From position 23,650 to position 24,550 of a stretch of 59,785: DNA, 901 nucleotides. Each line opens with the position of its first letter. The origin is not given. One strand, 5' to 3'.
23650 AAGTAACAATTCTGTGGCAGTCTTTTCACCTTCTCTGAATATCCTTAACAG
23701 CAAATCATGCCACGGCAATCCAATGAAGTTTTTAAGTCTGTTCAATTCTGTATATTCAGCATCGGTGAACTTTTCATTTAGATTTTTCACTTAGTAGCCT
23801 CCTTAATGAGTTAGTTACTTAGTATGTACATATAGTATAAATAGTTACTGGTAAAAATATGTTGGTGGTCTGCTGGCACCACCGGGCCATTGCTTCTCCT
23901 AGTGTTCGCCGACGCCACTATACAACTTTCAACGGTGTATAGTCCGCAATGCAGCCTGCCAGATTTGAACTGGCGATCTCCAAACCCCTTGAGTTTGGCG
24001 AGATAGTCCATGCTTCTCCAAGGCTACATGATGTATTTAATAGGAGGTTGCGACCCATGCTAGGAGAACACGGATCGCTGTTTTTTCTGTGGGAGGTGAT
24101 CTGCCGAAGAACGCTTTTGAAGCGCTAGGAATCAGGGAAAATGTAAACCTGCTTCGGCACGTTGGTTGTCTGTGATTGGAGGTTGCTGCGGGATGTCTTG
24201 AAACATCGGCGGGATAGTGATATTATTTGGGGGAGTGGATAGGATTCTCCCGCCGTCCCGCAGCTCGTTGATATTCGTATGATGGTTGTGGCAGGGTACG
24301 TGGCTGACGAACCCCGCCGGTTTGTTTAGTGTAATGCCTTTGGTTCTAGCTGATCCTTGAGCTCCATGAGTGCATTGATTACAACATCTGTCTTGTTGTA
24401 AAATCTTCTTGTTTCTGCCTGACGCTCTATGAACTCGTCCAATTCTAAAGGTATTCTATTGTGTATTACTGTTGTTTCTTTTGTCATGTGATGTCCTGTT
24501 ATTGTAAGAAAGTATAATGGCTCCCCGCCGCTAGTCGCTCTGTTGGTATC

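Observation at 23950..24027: tRNA-like gene with an anticodon arm 2 nt too long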

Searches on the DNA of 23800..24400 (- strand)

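Call 5: search_rna_families(source=window, start=23800, end=24400, threshold=evalue, max_evalue=10, show_alignments=5)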
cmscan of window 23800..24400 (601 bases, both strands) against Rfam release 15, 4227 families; matches with E-value up to 10: 3.
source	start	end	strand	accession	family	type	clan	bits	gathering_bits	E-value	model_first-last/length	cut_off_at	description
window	23949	24027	+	RF04354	Plastid-ycf2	Cis-reg;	-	23.3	65.7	0.022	1-75/75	no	Plastid-ycf2 5UTR RNA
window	23933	23955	-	RF01107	SBRMV1_UPD-PKf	Cis-reg;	-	15.6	39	5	1-27/27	no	Pseudoknot of upstream pseudoknot domain (UPD) of the 3'UTR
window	24207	24255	-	RF02450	ncr1175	Gene; sRNA;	-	14.6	60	6.9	5-56/110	no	Bacillus sRNA ncr1175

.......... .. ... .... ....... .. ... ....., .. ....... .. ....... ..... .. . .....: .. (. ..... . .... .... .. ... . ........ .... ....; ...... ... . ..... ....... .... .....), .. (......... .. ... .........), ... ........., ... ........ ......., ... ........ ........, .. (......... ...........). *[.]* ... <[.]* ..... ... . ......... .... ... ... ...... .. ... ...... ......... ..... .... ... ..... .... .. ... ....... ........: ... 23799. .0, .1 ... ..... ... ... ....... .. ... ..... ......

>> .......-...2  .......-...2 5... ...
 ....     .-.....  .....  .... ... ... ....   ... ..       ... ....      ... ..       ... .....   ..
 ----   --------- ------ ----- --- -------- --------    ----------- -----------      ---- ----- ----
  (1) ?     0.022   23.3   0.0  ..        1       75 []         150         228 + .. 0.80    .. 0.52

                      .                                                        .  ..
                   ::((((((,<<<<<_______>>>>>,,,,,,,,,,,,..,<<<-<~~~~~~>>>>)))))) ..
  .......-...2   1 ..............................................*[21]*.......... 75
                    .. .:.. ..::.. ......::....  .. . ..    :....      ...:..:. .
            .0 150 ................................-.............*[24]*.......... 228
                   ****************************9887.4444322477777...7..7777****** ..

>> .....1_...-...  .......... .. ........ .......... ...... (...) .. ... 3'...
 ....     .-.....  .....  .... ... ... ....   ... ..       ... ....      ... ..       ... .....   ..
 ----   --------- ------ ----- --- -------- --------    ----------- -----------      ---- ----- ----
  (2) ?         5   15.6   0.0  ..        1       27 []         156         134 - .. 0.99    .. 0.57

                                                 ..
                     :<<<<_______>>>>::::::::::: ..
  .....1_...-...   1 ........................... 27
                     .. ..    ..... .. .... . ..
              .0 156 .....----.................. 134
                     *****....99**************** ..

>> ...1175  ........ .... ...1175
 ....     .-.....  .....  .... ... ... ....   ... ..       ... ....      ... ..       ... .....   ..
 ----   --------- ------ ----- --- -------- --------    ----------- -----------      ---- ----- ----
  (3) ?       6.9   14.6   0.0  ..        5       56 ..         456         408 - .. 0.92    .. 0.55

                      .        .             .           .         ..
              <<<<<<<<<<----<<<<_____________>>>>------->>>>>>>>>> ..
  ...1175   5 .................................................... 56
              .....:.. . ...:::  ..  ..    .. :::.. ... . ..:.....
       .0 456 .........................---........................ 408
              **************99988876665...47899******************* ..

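Call 31: search_rna_families(source=window, start=23935, end=24045, threshold=evalue, max_evalue=10, show_alignments=6)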
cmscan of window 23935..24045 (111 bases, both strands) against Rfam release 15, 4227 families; matches with E-value up to 10: 3.
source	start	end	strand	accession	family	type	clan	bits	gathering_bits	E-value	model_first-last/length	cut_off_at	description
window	23950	24027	-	RF00005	tRNA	Gene; tRNA;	CL00001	42.3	29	2.3e-08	1-71/71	no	tRNA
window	23949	24027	+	RF04354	Plastid-ycf2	Cis-reg;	-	23.3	65.7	0.0041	1-75/75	no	Plastid-ycf2 5UTR RNA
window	24023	24045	+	RF00137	SNORD83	Gene; snRNA; snoRNA; CD-box;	-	13.4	35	4.4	1-23/78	3'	Small nucleolar RNA SNORD83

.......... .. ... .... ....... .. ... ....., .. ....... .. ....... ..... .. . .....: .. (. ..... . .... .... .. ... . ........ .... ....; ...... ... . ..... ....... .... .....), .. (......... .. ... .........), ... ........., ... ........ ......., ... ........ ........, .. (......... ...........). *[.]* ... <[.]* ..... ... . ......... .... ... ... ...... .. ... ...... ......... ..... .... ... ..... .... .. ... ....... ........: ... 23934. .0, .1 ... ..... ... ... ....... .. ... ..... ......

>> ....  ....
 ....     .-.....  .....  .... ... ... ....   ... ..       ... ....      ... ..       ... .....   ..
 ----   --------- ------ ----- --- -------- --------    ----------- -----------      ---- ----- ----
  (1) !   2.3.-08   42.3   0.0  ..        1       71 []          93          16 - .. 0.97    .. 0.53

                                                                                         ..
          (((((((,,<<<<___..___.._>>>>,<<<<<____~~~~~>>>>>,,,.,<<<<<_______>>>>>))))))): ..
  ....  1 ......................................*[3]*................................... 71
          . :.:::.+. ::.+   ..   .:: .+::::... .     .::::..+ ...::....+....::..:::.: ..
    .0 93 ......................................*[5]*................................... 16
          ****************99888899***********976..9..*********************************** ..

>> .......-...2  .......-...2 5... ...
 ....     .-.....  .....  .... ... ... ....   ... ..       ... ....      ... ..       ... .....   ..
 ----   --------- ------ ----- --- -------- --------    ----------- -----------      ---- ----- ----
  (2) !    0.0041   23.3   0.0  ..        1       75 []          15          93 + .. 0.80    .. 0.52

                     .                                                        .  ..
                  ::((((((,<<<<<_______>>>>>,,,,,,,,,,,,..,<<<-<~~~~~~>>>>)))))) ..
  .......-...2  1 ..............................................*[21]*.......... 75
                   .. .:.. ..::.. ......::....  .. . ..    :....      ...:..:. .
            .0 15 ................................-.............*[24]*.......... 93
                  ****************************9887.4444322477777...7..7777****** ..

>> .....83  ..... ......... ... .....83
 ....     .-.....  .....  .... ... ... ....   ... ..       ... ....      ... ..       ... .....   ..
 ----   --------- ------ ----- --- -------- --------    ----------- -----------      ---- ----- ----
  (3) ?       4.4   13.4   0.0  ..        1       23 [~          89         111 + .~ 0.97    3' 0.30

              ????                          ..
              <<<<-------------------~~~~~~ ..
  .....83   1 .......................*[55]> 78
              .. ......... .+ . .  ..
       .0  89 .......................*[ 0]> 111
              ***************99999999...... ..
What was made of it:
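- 23950..24027 (-): tRNA gene, 78 nt, no encoded CCA. It is a class-I cloverleaf with a 19-nt anticodon arm. Rfam RF00005 42.3 bits, E = 2.3e-8 (call 31).
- On tRNA (Rfam RF00005, canonical cloverleaf): The score is 42.3 bits, E = 2.3e-8, over model positions 1-71 (call 31).
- Checked: Given 111 nt, it matches 24027..23950 end to end at 42.3 bits (gathering score 29, E = 2.3e-8), with a 2-nt insertion in the anticodon loop (call 31).
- RF00005 scores 42.3 bits (call 31). The arm is 2 nt too long, and the covariance model places the extra bases in the loop (call 31).
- Tried and rejected: This turned out to be a filter artefact, corrected in call 31.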

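Call 35: search_rna_families(source=window, start=24028, end=24200, threshold=evalue, max_evalue=10, show_alignments=4)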
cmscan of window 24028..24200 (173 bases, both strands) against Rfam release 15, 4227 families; matches with E-value up to 10: 2.
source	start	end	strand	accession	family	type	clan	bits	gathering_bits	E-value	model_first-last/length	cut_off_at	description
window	24042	24112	-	RF02791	CcsR1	Gene; sRNA;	-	12.9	65.3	0.77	1-83/83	no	Conserved CCUCCUCCC motif stress-induced RNA 1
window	24050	24078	-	RF02985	ftsZ-DE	Gene; sRNA;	-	12.1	72.2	4.6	36-63/69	no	ftsZ-DE RNA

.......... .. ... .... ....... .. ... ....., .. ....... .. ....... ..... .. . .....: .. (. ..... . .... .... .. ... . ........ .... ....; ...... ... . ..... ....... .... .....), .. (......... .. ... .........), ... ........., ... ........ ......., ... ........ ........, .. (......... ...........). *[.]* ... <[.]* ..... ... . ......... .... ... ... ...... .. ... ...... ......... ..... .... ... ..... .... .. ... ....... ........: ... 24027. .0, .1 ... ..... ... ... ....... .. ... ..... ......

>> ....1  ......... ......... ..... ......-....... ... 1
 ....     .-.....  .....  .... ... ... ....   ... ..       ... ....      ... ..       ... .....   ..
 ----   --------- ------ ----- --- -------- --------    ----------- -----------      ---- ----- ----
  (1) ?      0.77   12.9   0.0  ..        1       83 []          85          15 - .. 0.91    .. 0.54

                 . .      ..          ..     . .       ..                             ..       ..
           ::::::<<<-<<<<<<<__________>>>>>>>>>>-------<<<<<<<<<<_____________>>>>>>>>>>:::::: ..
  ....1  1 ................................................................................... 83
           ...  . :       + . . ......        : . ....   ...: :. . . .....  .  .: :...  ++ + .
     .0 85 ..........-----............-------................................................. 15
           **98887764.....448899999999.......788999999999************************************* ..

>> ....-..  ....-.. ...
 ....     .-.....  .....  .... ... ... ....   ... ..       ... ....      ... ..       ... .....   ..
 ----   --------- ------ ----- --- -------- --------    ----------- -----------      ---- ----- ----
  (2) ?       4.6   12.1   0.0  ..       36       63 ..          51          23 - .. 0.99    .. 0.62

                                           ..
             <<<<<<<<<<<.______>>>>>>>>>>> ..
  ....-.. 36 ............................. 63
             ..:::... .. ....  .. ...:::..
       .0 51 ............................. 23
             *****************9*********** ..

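Call 76: search_dna_similar(query=window:23950-24027:-, collection=phages, mode=distant, max_evalue=10, max_rows=25)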
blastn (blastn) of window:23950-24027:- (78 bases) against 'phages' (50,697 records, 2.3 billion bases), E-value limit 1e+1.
Records with a match: 302; places in all: 302; records where one place covers at least 80% of the query: 0.
Best place of each record, by identity: >=99% 2; 95-99% 290; 90-95% 5; 80-90% 5.
By first word of the organism name: Vibrio 286; Gordonia 5; Rhizobium 3; Streptomyces 2; Synechococcus 2; Salmonella 2; Pseudomonas 1; Sphingomonas 1.
By host as written in the record: - 277; Vibrio crassostreae 9; Gordonia terrae 3612 4; Streptomyces viridochromogenes DSM40736 2; Synechococcus sp. LC16 2; Rhizobium phaseoli INC1-2 2; Salmonella enterica subsp. enterica serovar Typhimurium str. LT2 2; Gordonia terrae CAG3 1; and 3 more.
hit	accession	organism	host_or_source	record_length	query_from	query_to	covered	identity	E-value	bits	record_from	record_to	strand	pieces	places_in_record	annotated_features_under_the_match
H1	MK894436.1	Gordonia phage Boopy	Gordonia terrae 3612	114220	12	40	37%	86.2%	2e+0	36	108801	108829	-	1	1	190: DNA primase/polymerase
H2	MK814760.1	Gordonia phage Forza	Gordonia terrae 3612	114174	12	40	37%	86.2%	2e+0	36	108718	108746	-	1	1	190: DNA primase/polymerase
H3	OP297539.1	Gordonia phage BlueNGold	Gordonia terrae 3612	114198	12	40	37%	86.2%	2e+0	36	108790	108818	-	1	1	186: DNA primase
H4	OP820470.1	Gordonia phage Mareelih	Gordonia terrae CAG3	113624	12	40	37%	86.2%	2e+0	36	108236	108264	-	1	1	187: DNA primase/polymerase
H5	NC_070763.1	Gordonia phage Forza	Gordonia terrae 3612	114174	12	40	37%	86.2%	2e+0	36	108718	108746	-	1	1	190: DNA primase/polymerase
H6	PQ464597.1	Pseudomonas phage Milchi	Pseudomonas poae Z9_5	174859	3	27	32%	92.0%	6e-1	37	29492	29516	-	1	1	hypothetical protein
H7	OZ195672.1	Vibrio phage D419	Seawater and oysters mix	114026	47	69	29%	95.7%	6e-1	38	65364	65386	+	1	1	hypothetical protein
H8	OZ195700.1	Vibrio phage D425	Seawater and oysters mix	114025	47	69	29%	95.7%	6e-1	38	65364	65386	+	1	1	hypothetical protein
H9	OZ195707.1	Vibrio phage D120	Seawater and oysters mix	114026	47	69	29%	95.7%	6e-1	38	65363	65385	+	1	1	hypothetical protein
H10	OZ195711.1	Vibrio phage D423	Seawater and oysters mix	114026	47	69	29%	95.7%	6e-1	38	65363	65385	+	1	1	hypothetical protein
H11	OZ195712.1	Vibrio phage D426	Seawater and oysters mix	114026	47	69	29%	95.7%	6e-1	38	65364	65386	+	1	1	hypothetical protein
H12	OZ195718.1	Vibrio phage D421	Seawater and oysters mix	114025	47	69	29%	95.7%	6e-1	38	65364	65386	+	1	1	hypothetical protein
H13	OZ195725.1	Vibrio phage D417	Seawater and oysters mix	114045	47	69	29%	95.7%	6e-1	38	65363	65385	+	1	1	hypothetical protein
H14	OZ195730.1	Vibrio phage D124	Seawater and oysters mix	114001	47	69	29%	95.7%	6e-1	38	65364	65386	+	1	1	hypothetical protein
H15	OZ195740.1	Vibrio phage D122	Seawater and oysters mix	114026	47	69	29%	95.7%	6e-1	38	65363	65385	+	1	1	hypothetical protein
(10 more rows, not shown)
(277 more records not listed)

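Call 77: search_dna_similar(query=window:23950-24027:-, collection=plasmids, mode=distant, max_evalue=10, max_rows=25)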
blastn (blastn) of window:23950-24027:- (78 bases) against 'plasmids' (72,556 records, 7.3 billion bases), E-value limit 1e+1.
Records with a match: 10; places in all: 10; records where one place covers at least 80% of the query: 0.
Best place of each record, by identity: >=99% 1; 95-99% 5; 90-95% 4.
By first word of the organism name: Bacillus 4; Rhizobium 3; Nostoc 1; Variovorax 1; Curtobacterium 1.
By predicted mobility (MOB-suite, as given by PLSDB): non-mobilizable 9; conjugative 1.
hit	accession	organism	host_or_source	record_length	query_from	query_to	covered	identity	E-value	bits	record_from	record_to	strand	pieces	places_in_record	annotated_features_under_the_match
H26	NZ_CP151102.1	Nostoc sp. UHCC 0302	isolated culture,lake sediment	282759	27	52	33%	92.3%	7e+0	36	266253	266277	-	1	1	hypothetical protein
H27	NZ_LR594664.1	Variovorax sp. RA8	Riverbed sediment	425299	48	70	29%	100.0%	5e-2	43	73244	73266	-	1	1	none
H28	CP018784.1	Curtobacterium pusillum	Zea mays,cell culture,root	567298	47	70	31%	95.8%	6e-1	40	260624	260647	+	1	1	record has no annotation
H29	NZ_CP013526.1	Rhizobium phaseoli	Phaseolus vulgaris,Whole ...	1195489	48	71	31%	91.7%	7e+0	36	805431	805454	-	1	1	record has no annotation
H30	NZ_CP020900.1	Rhizobium phaseoli Brasil 5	Phaseolus vulgaris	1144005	48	71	31%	91.7%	7e+0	36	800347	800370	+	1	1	record has no annotation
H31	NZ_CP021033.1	Rhizobium sp. NXC14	Phaseolus vulgaris,cell culture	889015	48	71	31%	91.7%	7e+0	36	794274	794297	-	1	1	LLM class flavin-dependent oxidoreductase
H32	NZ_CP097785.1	Bacillus velezensis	Cell culture,Rizosphere soil sample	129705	48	69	28%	95.5%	7e+0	37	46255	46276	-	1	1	none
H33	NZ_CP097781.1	Bacillus velezensis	Cell culture,Rizosphere soil sample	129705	48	69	28%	95.5%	7e+0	37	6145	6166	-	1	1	none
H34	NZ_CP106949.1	Bacillus thuringiensis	BGSC database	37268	32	53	28%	95.5%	7e+0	37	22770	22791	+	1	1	phage tail tape measure protein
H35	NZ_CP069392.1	Bacillus velezensis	cell culture,saltpan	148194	48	69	28%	95.5%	7e+0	37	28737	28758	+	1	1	none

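Call 90: search_rna_families(source=window, start=24165, end=24345, threshold=evalue, max_evalue=10, show_alignments=2)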
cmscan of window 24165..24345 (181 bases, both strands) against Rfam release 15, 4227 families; matches with E-value up to 10: 2.
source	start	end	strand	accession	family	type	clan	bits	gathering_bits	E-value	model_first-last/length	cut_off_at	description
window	24207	24255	-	RF02450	ncr1175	Gene; sRNA;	-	14.6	60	2.1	5-56/110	no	Bacillus sRNA ncr1175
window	24313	24345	-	RF03929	mir-6579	Gene; miRNA;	-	14.5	47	4.2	36-68/68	5'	mir-6579 microRNA precursor family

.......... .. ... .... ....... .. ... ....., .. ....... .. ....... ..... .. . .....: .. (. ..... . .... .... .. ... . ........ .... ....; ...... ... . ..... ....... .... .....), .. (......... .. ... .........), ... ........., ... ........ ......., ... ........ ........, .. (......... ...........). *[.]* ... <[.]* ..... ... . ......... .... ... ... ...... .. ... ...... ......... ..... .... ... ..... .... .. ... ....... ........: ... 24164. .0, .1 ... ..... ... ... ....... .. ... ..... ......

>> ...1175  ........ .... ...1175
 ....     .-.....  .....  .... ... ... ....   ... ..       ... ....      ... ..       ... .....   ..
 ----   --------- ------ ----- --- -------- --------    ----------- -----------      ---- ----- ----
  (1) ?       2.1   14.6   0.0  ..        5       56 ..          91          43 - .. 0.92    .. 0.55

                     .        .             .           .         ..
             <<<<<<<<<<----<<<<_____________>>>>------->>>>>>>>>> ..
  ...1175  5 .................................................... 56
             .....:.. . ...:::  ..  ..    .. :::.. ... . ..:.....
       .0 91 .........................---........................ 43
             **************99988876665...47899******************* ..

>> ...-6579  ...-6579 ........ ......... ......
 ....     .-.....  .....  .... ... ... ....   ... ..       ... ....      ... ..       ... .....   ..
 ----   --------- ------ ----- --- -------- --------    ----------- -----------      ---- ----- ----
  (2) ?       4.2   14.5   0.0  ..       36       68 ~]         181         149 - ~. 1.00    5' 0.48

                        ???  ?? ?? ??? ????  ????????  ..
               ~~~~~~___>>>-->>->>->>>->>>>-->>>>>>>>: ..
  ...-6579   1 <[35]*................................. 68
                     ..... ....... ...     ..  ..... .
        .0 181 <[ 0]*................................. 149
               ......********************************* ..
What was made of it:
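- Tried and rejected: Rfam searches of the conserved upstream RNA gave no significant family (calls 35, 90).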
